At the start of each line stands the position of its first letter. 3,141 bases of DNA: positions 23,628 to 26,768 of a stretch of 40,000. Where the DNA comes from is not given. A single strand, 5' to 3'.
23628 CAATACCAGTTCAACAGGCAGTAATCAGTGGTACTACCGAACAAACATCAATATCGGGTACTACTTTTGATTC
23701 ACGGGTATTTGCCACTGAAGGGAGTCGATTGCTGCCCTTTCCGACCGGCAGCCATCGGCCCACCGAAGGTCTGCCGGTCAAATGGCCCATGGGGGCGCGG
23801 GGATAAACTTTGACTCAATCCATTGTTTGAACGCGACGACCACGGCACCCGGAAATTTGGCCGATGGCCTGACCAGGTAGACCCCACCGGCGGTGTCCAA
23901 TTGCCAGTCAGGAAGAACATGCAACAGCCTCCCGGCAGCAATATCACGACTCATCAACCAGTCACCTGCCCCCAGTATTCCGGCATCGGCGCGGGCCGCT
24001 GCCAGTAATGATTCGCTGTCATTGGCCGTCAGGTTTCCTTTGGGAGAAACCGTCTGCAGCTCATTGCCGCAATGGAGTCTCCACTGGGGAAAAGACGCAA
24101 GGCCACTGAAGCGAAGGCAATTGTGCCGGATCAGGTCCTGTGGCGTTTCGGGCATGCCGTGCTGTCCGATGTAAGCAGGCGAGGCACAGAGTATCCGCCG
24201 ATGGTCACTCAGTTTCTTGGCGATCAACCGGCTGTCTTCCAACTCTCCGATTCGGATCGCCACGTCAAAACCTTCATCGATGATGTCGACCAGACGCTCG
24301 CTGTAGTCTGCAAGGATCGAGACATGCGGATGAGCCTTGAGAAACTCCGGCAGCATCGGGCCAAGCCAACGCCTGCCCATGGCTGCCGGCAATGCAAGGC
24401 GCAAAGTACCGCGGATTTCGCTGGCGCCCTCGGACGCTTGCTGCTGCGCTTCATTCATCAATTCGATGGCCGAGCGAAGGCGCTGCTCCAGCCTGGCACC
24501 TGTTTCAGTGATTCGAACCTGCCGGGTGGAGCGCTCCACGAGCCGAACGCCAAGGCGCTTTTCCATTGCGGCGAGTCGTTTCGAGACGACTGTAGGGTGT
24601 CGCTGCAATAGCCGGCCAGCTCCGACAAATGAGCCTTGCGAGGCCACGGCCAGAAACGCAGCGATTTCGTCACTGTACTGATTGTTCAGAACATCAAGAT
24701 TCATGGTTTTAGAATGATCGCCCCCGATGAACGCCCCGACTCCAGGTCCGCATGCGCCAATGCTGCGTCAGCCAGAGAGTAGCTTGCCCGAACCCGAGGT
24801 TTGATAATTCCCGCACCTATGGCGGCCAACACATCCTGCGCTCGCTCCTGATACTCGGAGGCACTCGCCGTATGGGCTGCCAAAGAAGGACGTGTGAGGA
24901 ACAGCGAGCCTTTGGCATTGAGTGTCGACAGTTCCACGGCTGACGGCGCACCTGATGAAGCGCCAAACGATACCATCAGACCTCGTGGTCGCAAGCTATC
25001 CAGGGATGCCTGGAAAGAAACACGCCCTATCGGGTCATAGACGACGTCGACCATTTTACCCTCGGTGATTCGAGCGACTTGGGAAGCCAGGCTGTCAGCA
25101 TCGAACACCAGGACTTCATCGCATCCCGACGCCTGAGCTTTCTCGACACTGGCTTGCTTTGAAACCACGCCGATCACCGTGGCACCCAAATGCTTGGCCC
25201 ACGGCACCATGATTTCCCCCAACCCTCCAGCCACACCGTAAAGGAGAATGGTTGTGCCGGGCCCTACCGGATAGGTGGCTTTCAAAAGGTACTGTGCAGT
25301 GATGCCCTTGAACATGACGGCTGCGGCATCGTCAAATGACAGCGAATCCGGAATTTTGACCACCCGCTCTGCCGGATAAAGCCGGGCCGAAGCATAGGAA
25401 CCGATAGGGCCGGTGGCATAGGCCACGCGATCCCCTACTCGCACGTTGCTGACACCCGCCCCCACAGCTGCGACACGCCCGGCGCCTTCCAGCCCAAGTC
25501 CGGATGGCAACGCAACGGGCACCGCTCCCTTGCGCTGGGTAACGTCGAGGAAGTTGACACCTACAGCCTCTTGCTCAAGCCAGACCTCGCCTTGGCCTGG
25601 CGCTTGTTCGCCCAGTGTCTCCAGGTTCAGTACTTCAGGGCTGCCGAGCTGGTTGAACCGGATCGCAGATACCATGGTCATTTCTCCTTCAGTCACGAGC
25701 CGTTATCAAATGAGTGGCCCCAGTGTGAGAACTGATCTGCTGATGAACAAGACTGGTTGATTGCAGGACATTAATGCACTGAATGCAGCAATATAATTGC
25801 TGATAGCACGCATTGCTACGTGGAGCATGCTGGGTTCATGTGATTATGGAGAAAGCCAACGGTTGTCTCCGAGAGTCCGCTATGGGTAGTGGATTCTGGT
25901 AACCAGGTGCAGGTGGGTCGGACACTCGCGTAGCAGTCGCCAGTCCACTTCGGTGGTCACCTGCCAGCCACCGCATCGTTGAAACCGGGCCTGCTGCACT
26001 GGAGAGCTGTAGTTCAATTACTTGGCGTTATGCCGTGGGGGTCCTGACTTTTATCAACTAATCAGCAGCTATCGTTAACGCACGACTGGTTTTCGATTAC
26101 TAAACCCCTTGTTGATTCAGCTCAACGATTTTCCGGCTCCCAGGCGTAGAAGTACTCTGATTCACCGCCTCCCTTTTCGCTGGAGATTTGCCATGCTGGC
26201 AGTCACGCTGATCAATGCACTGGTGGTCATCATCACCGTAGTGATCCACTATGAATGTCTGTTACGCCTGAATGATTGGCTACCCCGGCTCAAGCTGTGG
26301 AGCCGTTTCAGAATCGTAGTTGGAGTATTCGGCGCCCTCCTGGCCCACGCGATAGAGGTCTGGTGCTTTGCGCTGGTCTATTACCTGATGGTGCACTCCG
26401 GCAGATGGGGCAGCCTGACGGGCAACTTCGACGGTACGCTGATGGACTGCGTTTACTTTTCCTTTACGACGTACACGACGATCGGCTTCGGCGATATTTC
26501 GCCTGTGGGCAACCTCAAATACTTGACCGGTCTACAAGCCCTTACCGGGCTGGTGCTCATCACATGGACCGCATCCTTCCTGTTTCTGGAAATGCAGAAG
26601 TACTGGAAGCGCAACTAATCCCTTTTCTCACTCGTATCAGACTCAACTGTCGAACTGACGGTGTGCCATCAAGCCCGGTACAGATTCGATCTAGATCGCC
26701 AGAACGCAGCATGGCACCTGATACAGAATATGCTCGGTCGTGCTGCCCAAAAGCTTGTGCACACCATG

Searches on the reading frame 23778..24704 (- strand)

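Call 10: search_protein_families(library=pfam, proteins=[window:23778-24704:-], max_evalue=0.001)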
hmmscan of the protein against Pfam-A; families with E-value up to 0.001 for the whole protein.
window:23778-24704:- (308 aa): 2 families
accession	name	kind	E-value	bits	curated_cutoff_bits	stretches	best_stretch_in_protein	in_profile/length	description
PF03466.25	LysR_substrate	-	3.9e-36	124.8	28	1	96-298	3-206/209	LysR substrate binding domain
PF00126.33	HTH_1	-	1.5e-15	57.3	26.6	1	13-69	3-59/60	Bacterial regulatory helix-turn-helix protein, lysR family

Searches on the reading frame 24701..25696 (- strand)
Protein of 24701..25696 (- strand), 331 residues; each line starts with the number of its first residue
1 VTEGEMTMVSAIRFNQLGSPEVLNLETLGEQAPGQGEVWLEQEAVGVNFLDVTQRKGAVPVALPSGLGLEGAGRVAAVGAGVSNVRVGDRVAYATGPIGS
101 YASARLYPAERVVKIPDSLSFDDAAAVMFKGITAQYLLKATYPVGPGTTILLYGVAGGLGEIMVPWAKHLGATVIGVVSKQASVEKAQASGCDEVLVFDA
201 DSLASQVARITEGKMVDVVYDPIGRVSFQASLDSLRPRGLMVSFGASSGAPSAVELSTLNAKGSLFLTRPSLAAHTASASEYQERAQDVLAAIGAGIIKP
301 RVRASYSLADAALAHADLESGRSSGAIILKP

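Call 10: search_protein_families(library=pfam, proteins=[window:24701-25696:-], max_evalue=0.001)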
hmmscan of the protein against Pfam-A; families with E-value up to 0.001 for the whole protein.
window:24701-25696:- (331 aa): 3 families
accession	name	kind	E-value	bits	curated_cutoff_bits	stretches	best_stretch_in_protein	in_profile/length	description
PF00107.32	ADH_zinc_N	-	1.3e-19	70.8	31.8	1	158-262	1-105/129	Zinc-binding dehydrogenase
PF13602.12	ADH_zinc_N_2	-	6.5e-17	63.2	27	1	191-329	2-134/134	Zinc-binding dehydrogenase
PF08240.17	ADH_N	-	1.9e-13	51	23.5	1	34-117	1-104/104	Alcohol dehydrogenase GroES-like domain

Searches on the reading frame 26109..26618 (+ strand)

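Call 10: search_protein_families(library=pfam, proteins=[window:26109-26618:+], max_evalue=0.001)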
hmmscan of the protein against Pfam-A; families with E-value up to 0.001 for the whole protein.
window:26109-26618:+ (169 aa): 1 family
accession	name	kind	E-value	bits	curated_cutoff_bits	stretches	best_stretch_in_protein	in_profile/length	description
PF07885.22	Ion_trans_2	-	1.4e-15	57.3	22.5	1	81-159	3-74/79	Ion channel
